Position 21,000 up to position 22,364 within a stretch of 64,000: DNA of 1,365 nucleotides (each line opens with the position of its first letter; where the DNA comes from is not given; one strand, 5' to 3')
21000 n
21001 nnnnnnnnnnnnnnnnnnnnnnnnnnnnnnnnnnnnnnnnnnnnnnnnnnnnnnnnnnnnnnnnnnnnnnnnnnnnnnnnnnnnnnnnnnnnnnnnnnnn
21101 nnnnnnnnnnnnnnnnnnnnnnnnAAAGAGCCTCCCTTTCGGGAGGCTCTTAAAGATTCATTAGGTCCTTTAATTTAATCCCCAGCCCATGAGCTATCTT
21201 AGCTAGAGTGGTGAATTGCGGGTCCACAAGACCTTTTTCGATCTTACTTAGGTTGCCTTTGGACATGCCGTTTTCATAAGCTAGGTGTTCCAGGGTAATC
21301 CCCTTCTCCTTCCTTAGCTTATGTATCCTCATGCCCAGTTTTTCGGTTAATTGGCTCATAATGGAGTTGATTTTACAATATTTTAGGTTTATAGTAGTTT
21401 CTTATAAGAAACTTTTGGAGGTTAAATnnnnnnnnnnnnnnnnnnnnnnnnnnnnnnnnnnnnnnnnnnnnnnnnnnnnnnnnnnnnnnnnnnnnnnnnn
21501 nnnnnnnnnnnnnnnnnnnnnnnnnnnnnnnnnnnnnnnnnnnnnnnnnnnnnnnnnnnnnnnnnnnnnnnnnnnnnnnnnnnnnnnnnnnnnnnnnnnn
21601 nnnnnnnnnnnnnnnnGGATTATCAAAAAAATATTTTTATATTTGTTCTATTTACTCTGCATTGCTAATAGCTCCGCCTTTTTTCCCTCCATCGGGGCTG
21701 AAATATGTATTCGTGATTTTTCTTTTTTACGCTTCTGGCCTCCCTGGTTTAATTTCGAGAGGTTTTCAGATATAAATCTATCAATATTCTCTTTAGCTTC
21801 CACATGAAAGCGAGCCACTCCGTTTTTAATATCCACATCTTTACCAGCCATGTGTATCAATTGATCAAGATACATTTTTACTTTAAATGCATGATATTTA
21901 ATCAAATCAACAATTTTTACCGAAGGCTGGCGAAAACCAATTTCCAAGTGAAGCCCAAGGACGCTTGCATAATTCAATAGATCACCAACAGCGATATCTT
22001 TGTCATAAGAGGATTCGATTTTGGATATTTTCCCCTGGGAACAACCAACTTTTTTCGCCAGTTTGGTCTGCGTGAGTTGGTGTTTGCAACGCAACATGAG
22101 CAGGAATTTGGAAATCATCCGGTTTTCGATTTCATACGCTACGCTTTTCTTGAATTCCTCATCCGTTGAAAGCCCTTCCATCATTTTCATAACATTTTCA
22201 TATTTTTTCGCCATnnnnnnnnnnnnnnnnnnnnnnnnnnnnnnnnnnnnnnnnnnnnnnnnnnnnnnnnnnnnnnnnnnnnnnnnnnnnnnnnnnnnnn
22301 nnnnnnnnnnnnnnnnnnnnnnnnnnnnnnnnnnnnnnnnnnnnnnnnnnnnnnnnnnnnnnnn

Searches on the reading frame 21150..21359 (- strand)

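Call 3: search_protein_families(library=pfam, proteins=[window:21150-21359:-], max_evalue=1)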
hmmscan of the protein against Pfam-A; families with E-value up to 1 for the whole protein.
window:21150-21359:- (69 aa): 10 families
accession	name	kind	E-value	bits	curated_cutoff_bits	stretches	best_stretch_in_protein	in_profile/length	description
PF12844.13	HTH_19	-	4.3e-11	43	30.2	1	9-69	1-61/64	Helix-turn-helix domain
PF01381.28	HTH_3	-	3.2e-10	40.3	23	1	12-66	1-55/55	Helix-turn-helix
PF13443.12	HTH_26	-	1.9e-09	38.1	22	1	11-68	1-59/63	Cro/C1-type HTH DNA-binding domain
PF13560.12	HTH_31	-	2.7e-08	34.4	27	1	8-61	2-56/64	Helix-turn-helix domain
PF21716.3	dnstrm_HI1420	-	0.00017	21.8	27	1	11-64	36-87/90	Probable addiction module antidote protein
PF13693.12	HTH_35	-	0.0088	16.5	25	1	15-64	11-56/75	Winged helix-turn-helix DNA-binding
PF13413.12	HTH_25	-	0.046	14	24.6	1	13-43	3-33/62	Helix-turn-helix domain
PF04545.22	Sigma70_r4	-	0.067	13.2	24.1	0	14-42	14-42/50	Sigma-70, region 4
PF04967.18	HTH_10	-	0.083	13.2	23.1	0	19-39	22-42/53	HTH DNA binding domain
PF11020.14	DUF2610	-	0.24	11.8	21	0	40-68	46-73/81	Domain of unknown function (DUF2610)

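Call 4: search_protein_families(library=padloc, proteins=[window:21150-21359:-], max_evalue=1)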
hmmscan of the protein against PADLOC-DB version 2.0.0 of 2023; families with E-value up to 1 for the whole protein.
window:21150-21359:- (69 aa): 19 families
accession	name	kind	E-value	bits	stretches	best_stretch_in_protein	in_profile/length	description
PDLC02926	HTH_VI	-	4.7e-12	44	1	8-67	2-61/92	-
PDLC04142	capH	-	8.9e-10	37.6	1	5-67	4-66/103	capH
PDLC03665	Control_protein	-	6.6e-09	33.9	1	8-68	9-70/77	control protein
PDLC03954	RmrA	-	2.4e-07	28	1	3-63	6-66/380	-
PDLC03951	RmrA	-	1e-06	26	1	10-64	11-65/400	-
PDLC03668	Control_protein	-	2.8e-06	25.8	1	3-60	4-61/79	control protein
PDLC04775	PDC-M69A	-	5e-06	25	1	1-68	1-68/113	-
PDLC03944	RmrA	-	5.1e-06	23.8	1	9-60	8-59/384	-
PDLC03664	Control_protein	-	1.1e-05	23.8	1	7-66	13-72/74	control protein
PDLC03949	RmrA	-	1.4e-05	22.1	1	11-63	6-58/363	-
PDLC03947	RmrA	-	4e-05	20.6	1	7-59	11-63/383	-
PDLC03953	RmrA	-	0.00027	18.3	1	7-60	5-58/373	-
PDLC03946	RmrA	-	0.0003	17.7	1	11-60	6-55/357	-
PDLC04760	PDC-M64C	-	0.00072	17.9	1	7-63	26-82/93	-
PDLC03952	RmrA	-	0.0018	15.2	1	10-60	25-75/395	-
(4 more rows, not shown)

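Call 6: search_protein_families(library=ncbifam, proteins=[window:21150-21359:-], max_evalue=1)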
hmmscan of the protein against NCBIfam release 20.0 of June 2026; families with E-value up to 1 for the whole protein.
window:21150-21359:- (69 aa): 19 families
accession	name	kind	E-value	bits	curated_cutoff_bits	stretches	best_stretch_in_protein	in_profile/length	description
NF046032.1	TransRegSlrRBacil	equivalog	2.5e-09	37.4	250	1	10-67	4-62/149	HTH-type transcriptional regulator SlrR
NF006015.0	PRK08154.1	subfamily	4.6e-09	35.8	204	1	3-67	26-90/314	anaerobic benzoate catabolism transcriptional regulator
TIGR03070.1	couple_hipB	subfamily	4.9e-09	36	71.65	1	7-63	2-58/58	type II toxin-antitoxin system Y4mF family antitoxin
NF041951.1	phage_RstR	subfamily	5.1e-08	33.1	80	1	8-66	3-61/108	RstR family transcriptional repressor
TIGR00270.2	TIGR00270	equivalog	2.7e-07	30.5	110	1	3-65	71-133/159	multiprotein bridging factor aMBF1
NF047948.1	male_kill_WMK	equivalog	3e-06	26.9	300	1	5-67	160-222/300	WO male-killing family protein Wmk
NF007408.0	PRK09943.1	equivalog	5e-06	26.2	211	1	2-65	2-65/185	HTH-type transcriptional regulator PuuR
TIGR02684.1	dnstrm_HI1420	hypoth_equivalog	0.00011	22.3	53.7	1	15-64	40-87/89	addiction module antidote protein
NF010465.0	PRK13890.1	equivalog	0.00017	21.7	96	1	12-67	10-65/121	conjugal transfer protein TrbA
NF007271.0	PRK09726.1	equivalog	0.0017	18.3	79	1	9-63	14-68/88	type II toxin-antitoxin system antitoxin HipB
NF003162.0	PRK04140.1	equivalog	0.0026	16.8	263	1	9-68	128-187/317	transcriptional regulator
NF041677.1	trans_regClgR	equivalog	0.0035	17.4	170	1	4-66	5-67/113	transcriptional regulator ClgR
NF058600.1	TransRegSco1979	equivalog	0.0071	15.4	350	1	8-62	9-63/280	Sco1979 family transcriptional regulator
NF003055.0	PRK03975.1-2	equivalog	0.0085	15.9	122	1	4-42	10-46/140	putative transcriptional regulator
NF007257.0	PRK09706.1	subfamily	0.01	15.6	101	1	6-58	4-56/135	transcriptional repressor DicA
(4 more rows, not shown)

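Call 7: search_protein_families(library=phrogs, proteins=[window:21150-21359:-], max_evalue=1)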
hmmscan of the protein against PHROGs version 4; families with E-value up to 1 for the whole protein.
window:21150-21359:- (69 aa): 45 families (the best 25 are shown)
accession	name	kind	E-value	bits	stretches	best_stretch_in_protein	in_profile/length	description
phrog_5823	-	transcription regulation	3.8e-12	47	1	5-67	4-67/404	transcriptional regulator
phrog_3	-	transcription regulation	2.4e-11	45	1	2-66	83-145/430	transcriptional repressor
phrog_8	-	transcription regulation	5.1e-11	43.6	1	3-61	72-130/346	transcriptional regulator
phrog_2967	-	transcription regulation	4.3e-10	40.5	1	5-68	8-71/225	transcriptional regulator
phrog_2439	-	transcription regulation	6.6e-10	39.4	1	7-63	7-63/367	transcriptional regulator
phrog_4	-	transcription regulation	1.8e-09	38.1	1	6-68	135-193/400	transcriptional repressor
phrog_1373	-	transcription regulation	3.8e-09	37.7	1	11-63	67-119/166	transcriptional regulator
phrog_2328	-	transcription regulation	1.1e-08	35.9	1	6-68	14-76/128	transcriptional repressor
phrog_7241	-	transcription regulation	7.4e-08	33.5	1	13-67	67-121/122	transcriptional regulator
phrog_32768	-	unknown function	3.5e-07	30.3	1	7-68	9-71/446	-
phrog_4268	-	transcription regulation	1.6e-06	29.3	1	10-64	38-90/96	transcriptional repressor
phrog_9908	-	DNA, RNA and nucleotide metabolism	2.9e-06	27.6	1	7-62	13-68/282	DNA binding protein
phrog_38027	-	transcription regulation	2.6e-05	25.2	1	14-65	75-126/143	transcriptional repressor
phrog_6463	-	DNA, RNA and nucleotide metabolism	7.4e-05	23.4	1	10-62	32-92/208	HTH DNA binding protein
phrog_18104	-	transcription regulation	0.00011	23.1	1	22-63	15-56/57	transcriptional regulator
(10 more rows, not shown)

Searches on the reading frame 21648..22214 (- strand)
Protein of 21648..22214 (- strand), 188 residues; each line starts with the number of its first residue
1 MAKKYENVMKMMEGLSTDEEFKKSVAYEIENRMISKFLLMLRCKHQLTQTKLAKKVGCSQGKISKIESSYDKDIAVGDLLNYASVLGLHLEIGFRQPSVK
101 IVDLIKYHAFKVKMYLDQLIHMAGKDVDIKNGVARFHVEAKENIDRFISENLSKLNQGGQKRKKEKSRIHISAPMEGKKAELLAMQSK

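Call 3: search_protein_families(library=pfam, proteins=[window:21648-22214:-], max_evalue=1)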
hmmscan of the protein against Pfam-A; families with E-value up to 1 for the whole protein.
window:21648-22214:- (188 aa): 8 families
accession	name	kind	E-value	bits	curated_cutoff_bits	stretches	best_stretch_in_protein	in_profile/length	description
PF01381.28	HTH_3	-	2.2e-07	31.3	23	1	40-91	3-53/55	Helix-turn-helix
PF13560.12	HTH_31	-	0.00017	22.3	27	1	40-88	8-56/64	Helix-turn-helix domain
PF13744.12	HTH_37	-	0.00044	20.4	27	1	42-92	27-77/80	Helix-turn-helix domain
PF12844.13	HTH_19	-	0.017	15.5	30.2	1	36-68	2-34/64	Helix-turn-helix domain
PF04545.22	Sigma70_r4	-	0.031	14.2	24.1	1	39-68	13-42/50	Sigma-70, region 4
PF05269.17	Phage_CII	-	0.046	14.4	21.3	1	46-70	23-47/91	Bacteriophage CII protein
PF13443.12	HTH_26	-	0.088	13.5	22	1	44-87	8-51/63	Cro/C1-type HTH DNA-binding domain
PF01047.28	MarR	-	0.11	12.8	24.6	1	38-65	9-36/59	MarR family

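Call 4: search_protein_families(library=padloc, proteins=[window:21648-22214:-], max_evalue=1)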
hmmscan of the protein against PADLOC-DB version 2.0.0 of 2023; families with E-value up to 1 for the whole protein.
window:21648-22214:- (188 aa): 5 families
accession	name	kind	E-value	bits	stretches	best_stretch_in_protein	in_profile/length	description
PDLC02926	HTH_VI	-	3.4e-09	34.8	1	33-91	1-58/92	-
PDLC03951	RmrA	-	0.00087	16.4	1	37-69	12-44/400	-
PDLC04775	PDC-M69A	-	0.0027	16.2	1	44-90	18-63/113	-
PDLC03949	RmrA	-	0.01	12.7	1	39-91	8-59/363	-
PDLC03952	RmrA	-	0.012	12.5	1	26-85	15-73/395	-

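Call 6: search_protein_families(library=ncbifam, proteins=[window:21648-22214:-], max_evalue=1)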
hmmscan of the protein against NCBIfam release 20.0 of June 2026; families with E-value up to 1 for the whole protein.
window:21648-22214:- (188 aa): 12 families
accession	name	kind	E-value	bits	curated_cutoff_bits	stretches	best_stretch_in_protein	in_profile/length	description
TIGR03070.1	couple_hipB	subfamily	1.5e-06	28.1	71.65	1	33-90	2-58/58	type II toxin-antitoxin system Y4mF family antitoxin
NF007271.0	PRK09726.1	equivalog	7.3e-06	25.9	79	1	35-72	14-51/88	type II toxin-antitoxin system antitoxin HipB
TIGR02980.1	SigBFG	subfamily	0.00035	20.3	234.35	1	35-69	183-217/227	SigB/SigF/SigG family RNA polymerase sigma factor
TIGR02885.1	spore_sigF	equivalog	0.00051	19.9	321.45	1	28-69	183-222/231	RNA polymerase sporulation sigma factor SigF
NF005514.0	PRK07122.1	subfamily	0.00067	18.9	372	1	36-67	221-252/264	RNA polymerase sigma factor SigF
NF004052.0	PRK05572.1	subfamily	0.0013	18.3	311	1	35-69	207-241/252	SigF/SigG family RNA polymerase sporulation sigma factor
NF041951.1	phage_RstR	subfamily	0.0027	18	80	1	34-69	3-38/108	RstR family transcriptional repressor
TIGR02937.1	sigma70-ECF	superfamily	0.0072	16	42.9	1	38-68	125-155/165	sigma-70 family RNA polymerase sigma factor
NF007408.0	PRK09943.1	equivalog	0.029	13.9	211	1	35-130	9-96/185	HTH-type transcriptional regulator PuuR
NF007257.0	PRK09706.1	subfamily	0.031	14.1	101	1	30-70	2-42/135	transcriptional repressor DicA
NF041575.1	antitoxPezA_Strep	equivalog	0.034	14.1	290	1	33-69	1-37/158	type II toxin-antitoxin system antitoxin PezA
NF003055.0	PRK03975.1-2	equivalog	0.077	12.8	122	1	39-71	18-49/140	putative transcriptional regulator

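Call 7: search_protein_families(library=phrogs, proteins=[window:21648-22214:-], max_evalue=1)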
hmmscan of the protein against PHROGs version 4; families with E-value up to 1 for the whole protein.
window:21648-22214:- (188 aa): 29 families (the best 25 are shown)
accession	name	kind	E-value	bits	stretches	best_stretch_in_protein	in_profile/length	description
phrog_1373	-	transcription regulation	2.2e-10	41.7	1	9-97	42-126/166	transcriptional regulator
phrog_2339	-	DNA, RNA and nucleotide metabolism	5.6e-09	36.9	1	33-100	25-92/98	HTH DNA binding protein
phrog_3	-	transcription regulation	1e-06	29.8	1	22-164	81-210/430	transcriptional repressor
phrog_8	-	transcription regulation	1.3e-05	25.8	1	24-86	67-128/346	transcriptional regulator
phrog_11553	-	unknown function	6.6e-05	23.3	1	31-92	33-92/278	-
phrog_2439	-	transcription regulation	0.00042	20.3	1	33-71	7-45/367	transcriptional regulator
phrog_5823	-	transcription regulation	0.00046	20.4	1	38-88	11-61/404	transcriptional regulator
phrog_7126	-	DNA, RNA and nucleotide metabolism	0.00078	20.4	1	39-96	23-80/120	HTH DNA binding protein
phrog_6831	-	transcription regulation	0.00082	20.3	1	47-73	19-45/68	transcriptional regulator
phrog_7950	-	transcription regulation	0.001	20.1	1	38-72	12-46/68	transcriptional repressor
phrog_7241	-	transcription regulation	0.0028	18.7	1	27-70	53-98/122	transcriptional regulator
phrog_2328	-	transcription regulation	0.003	18.3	1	34-68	16-50/128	transcriptional repressor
phrog_34939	-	unknown function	0.0042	17.7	1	41-83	17-59/280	-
phrog_191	-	transcription regulation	0.0044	18.2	1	46-70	23-47/106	CII-like transcriptional activator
phrog_2967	-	transcription regulation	0.0046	17.5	1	31-69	8-46/225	transcriptional regulator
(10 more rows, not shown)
